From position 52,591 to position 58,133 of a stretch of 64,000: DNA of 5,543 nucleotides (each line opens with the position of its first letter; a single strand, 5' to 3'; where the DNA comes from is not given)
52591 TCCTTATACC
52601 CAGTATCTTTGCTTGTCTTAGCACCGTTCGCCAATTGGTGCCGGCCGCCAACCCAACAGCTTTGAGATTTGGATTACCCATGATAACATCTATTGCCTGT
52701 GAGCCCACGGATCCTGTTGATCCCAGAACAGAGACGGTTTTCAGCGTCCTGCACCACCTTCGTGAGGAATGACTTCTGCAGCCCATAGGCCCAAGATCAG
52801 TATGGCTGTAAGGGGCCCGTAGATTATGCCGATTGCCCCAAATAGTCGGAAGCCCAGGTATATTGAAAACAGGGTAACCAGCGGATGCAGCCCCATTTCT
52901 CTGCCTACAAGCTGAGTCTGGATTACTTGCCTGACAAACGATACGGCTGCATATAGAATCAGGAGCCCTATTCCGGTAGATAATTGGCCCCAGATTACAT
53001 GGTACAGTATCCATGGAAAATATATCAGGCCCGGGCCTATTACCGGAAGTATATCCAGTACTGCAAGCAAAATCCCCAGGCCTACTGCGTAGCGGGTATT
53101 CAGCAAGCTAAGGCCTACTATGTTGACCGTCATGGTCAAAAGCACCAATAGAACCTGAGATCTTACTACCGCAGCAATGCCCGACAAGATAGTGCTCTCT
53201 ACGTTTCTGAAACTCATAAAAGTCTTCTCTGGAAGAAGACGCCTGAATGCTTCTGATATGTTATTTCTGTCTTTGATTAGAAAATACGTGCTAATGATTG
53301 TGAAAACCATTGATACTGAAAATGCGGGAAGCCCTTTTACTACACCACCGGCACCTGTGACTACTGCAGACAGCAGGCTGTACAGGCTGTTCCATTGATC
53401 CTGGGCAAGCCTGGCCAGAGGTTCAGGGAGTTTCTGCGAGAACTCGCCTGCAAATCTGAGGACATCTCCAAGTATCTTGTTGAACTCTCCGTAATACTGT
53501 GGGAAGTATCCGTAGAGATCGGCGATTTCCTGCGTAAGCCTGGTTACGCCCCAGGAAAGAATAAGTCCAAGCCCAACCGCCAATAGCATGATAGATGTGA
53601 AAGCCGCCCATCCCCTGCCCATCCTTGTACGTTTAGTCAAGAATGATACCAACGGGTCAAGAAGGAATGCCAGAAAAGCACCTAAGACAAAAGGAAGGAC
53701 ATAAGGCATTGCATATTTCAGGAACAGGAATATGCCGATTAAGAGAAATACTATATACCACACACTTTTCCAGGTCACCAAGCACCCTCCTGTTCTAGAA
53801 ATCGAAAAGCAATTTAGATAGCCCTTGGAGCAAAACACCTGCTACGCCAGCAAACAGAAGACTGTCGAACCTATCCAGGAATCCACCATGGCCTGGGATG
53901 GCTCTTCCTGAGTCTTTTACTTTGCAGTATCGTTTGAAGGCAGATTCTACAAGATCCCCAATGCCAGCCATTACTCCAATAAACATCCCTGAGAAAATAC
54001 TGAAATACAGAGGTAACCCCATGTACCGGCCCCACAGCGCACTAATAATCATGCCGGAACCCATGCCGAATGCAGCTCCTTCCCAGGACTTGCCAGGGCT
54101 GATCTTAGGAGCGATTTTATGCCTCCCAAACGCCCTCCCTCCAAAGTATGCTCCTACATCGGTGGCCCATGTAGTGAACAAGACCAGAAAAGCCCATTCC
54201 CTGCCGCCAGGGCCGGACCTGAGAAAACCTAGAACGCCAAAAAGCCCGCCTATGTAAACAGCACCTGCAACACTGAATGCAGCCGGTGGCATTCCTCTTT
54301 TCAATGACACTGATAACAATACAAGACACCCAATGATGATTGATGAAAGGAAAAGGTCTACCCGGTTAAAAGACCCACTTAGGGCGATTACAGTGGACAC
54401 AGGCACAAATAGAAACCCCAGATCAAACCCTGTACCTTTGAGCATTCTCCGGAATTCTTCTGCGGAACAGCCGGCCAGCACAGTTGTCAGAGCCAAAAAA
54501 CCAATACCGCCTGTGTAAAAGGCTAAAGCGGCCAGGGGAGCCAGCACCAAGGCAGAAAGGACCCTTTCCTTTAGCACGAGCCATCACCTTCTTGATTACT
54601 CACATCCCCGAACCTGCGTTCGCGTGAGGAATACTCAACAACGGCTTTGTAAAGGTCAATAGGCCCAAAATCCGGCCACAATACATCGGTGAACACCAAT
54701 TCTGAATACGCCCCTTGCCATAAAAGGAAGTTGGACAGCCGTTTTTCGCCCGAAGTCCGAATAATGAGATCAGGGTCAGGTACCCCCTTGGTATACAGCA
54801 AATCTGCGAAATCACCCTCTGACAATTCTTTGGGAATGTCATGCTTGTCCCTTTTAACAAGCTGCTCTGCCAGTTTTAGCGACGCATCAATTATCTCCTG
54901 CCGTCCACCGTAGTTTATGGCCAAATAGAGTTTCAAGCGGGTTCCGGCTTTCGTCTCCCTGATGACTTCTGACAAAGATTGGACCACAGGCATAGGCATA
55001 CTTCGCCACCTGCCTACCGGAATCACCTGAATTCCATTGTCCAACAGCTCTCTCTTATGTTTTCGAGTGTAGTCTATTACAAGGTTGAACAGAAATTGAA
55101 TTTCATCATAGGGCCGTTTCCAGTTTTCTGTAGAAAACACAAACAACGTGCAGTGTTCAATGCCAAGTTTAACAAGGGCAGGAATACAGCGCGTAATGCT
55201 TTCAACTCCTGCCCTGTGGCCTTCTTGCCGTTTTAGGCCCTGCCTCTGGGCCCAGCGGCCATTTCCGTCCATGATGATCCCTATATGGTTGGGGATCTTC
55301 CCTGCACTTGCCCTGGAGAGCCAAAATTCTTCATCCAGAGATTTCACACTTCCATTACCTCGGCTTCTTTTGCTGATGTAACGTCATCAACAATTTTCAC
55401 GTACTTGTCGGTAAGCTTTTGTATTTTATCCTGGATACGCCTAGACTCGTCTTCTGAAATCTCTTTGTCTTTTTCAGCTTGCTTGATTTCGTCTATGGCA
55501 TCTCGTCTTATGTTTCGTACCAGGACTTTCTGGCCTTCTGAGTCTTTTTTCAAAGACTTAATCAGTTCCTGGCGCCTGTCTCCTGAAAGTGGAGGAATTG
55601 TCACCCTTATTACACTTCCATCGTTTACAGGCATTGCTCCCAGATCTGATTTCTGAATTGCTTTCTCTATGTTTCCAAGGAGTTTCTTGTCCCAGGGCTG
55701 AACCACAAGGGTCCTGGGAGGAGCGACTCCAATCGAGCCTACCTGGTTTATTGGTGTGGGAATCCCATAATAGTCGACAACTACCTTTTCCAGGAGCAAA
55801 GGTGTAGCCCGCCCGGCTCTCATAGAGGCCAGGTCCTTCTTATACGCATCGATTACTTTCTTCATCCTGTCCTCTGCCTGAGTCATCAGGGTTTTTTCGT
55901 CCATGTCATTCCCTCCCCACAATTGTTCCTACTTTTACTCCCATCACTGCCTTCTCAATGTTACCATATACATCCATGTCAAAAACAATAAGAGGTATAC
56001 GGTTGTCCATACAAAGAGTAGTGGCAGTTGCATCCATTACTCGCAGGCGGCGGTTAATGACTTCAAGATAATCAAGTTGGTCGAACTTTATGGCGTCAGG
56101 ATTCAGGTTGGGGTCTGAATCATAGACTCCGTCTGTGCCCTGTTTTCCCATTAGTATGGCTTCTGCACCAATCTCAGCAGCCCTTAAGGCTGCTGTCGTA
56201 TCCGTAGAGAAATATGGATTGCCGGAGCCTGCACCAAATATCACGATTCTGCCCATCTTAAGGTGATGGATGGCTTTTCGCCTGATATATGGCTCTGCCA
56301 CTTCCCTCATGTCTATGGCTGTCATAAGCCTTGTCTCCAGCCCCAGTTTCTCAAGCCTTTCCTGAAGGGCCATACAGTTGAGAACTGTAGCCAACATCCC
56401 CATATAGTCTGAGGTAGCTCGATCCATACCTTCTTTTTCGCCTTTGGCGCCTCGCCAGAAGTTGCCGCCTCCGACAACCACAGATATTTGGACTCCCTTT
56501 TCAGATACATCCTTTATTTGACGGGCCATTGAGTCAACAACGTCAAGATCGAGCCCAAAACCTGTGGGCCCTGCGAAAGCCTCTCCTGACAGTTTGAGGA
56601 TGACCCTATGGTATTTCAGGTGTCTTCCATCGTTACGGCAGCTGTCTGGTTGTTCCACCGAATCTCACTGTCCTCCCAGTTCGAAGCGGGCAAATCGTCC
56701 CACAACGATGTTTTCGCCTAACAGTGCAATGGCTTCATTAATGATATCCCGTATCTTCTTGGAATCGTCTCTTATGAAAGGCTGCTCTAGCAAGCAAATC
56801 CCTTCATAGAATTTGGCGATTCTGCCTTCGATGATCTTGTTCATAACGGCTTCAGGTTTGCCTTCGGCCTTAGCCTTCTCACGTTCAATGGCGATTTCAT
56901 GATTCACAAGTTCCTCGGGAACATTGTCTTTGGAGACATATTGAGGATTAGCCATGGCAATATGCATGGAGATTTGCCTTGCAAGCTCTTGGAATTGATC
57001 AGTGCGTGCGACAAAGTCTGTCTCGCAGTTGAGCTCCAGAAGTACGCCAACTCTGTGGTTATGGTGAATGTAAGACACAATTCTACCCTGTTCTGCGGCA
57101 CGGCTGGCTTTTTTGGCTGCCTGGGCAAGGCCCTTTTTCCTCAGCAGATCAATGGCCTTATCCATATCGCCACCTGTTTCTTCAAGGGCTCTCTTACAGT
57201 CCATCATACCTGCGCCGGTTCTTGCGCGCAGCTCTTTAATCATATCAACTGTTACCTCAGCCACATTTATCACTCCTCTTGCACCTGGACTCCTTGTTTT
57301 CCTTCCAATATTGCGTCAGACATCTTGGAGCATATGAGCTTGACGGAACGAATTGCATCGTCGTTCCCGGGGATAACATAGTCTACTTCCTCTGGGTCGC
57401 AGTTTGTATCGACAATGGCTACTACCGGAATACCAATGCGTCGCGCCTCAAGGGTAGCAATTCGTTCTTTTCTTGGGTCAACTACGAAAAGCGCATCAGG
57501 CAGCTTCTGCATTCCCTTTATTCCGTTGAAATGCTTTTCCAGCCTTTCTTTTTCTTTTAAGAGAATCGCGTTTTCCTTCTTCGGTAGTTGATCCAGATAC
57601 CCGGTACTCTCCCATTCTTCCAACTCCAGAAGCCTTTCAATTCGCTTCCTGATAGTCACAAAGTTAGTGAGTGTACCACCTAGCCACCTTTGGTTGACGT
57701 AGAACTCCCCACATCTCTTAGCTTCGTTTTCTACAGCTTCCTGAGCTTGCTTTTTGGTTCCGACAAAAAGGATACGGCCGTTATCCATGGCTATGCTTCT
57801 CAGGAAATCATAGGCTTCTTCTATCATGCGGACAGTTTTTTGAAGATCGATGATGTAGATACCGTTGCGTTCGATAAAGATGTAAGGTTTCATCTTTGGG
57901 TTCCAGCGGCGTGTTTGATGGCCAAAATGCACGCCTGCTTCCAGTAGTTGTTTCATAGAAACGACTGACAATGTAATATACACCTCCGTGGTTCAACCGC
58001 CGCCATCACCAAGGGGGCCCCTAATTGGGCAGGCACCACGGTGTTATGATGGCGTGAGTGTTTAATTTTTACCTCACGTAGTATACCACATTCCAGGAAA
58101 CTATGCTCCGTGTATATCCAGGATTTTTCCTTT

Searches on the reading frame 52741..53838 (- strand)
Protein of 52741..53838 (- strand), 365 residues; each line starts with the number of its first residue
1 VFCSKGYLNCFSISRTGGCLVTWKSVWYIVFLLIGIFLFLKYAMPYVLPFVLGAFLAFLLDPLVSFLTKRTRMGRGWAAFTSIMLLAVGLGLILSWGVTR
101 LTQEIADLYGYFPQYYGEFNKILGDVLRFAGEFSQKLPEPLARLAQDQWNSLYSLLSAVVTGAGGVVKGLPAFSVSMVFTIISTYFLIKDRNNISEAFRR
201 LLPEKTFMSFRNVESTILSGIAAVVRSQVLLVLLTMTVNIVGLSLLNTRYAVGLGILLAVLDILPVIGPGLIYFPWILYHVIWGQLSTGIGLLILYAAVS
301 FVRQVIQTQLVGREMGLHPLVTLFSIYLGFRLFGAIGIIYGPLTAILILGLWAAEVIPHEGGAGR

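Call 30: search_protein_families(library=pfam, proteins=[window:52741-53838:-], max_evalue=0.00001)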
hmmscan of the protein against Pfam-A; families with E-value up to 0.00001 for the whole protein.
window:52741-53838:- (365 aa): 1 family
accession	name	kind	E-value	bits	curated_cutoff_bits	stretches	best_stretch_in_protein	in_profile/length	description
PF01594.21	AI-2E_transport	-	1.1e-47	163.3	34.3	1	27-348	2-319/327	AI-2E family transporter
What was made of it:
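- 49377..53014 (-): Upstream context that marks the canonical locus: ispG (49377-50513), rseP (50542-51573) and dxr (51578 to about 52747; the listed ORF over-extends to 53014). Further upstream lie an AI-2E family transporter gene, then cdsA-uppS-frr-pyrH-tsf-rpsB (call 30).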

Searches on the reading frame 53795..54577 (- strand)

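Call 30: search_protein_families(library=pfam, proteins=[window:53795-54577:-], max_evalue=0.00001)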
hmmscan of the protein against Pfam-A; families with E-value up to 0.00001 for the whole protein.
window:53795-54577:- (260 aa): 1 family
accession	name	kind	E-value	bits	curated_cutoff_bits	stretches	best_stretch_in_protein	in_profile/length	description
PF01148.25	CTP_transf_1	-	3e-52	178.5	24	1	3-245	1-255/264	Cytidylyltransferase family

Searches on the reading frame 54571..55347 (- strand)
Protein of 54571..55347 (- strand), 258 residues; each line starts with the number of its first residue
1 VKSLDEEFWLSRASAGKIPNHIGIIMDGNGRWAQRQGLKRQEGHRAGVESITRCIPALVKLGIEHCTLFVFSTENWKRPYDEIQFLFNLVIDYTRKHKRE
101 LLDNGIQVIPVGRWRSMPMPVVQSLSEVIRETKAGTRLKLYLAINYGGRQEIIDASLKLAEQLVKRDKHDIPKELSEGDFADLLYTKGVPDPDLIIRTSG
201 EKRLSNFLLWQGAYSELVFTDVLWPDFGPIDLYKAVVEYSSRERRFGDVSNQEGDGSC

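Call 30: search_protein_families(library=pfam, proteins=[window:54571-55347:-], max_evalue=0.00001)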
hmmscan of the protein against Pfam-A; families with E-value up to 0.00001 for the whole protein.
window:54571-55347:- (258 aa): 1 family
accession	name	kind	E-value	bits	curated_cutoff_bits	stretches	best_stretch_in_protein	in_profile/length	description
PF01255.24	Prenyltransf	-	1.6e-77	260.4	27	1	25-247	1-219/219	Putative undecaprenyl diphosphate synthase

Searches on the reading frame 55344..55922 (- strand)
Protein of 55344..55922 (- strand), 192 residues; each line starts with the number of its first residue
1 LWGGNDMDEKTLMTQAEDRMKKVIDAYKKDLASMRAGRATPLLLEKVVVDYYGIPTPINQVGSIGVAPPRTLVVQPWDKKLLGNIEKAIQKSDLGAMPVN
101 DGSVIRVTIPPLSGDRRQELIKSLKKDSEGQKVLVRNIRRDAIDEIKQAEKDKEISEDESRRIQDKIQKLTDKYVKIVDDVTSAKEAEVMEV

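Call 30: search_protein_families(library=pfam, proteins=[window:55344-55922:-], max_evalue=0.00001)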
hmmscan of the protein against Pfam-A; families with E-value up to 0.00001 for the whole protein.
window:55344-55922:- (192 aa): 1 family
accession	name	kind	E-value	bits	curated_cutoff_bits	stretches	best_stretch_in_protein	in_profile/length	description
PF01765.24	RRF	-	1.3e-63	214.2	29.7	1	28-190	2-164/164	Ribosome recycling factor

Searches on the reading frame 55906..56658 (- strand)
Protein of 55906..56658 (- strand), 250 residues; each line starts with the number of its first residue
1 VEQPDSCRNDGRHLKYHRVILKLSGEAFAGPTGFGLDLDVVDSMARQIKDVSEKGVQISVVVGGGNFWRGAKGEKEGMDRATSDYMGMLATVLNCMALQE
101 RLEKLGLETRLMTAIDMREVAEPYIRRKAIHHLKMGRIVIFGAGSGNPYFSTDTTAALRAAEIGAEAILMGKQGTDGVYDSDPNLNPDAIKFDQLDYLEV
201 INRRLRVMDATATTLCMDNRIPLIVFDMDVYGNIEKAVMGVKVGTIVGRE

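Call 30: search_protein_families(library=pfam, proteins=[window:55906-56658:-], max_evalue=0.00001)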
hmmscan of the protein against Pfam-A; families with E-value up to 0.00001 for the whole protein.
window:55906-56658:- (250 aa): 1 family
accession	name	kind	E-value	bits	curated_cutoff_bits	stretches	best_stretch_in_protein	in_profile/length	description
PF00696.33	AA_kinase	-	1.2e-30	107.4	24.9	1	18-227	2-234/234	Amino acid kinase family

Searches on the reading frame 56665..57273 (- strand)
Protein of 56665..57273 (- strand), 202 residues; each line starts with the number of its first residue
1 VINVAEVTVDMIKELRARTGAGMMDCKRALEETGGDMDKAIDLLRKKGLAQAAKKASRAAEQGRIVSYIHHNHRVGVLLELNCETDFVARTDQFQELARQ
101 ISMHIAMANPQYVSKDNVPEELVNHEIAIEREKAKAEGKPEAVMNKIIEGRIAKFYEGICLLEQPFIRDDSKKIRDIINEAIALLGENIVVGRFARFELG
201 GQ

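Call 30: search_protein_families(library=pfam, proteins=[window:56665-57273:-], max_evalue=0.00001)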
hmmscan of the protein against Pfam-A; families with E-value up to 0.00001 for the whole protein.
window:56665-57273:- (202 aa): 1 family
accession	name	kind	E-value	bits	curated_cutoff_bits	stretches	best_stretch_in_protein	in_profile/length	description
PF00889.24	EF_TS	-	3.6e-39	134.9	27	1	58-200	74-203/204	Elongation factor TS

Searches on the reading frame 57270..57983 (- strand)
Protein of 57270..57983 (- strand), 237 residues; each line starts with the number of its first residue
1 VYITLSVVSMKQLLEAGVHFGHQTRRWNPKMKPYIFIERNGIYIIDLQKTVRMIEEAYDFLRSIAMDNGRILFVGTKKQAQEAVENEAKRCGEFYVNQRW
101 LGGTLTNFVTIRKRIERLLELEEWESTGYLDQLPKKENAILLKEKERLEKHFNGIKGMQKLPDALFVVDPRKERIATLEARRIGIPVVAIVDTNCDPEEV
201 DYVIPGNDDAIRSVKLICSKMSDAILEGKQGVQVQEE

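Call 30: search_protein_families(library=pfam, proteins=[window:57270-57983:-], max_evalue=0.00001)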
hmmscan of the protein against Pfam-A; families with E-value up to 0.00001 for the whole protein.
window:57270-57983:- (237 aa): 1 family
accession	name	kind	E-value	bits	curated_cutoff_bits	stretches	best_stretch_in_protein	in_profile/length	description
PF00318.25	Ribosomal_S2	-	5.8e-101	336.7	26.1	1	13-228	1-216/216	Ribosomal protein S2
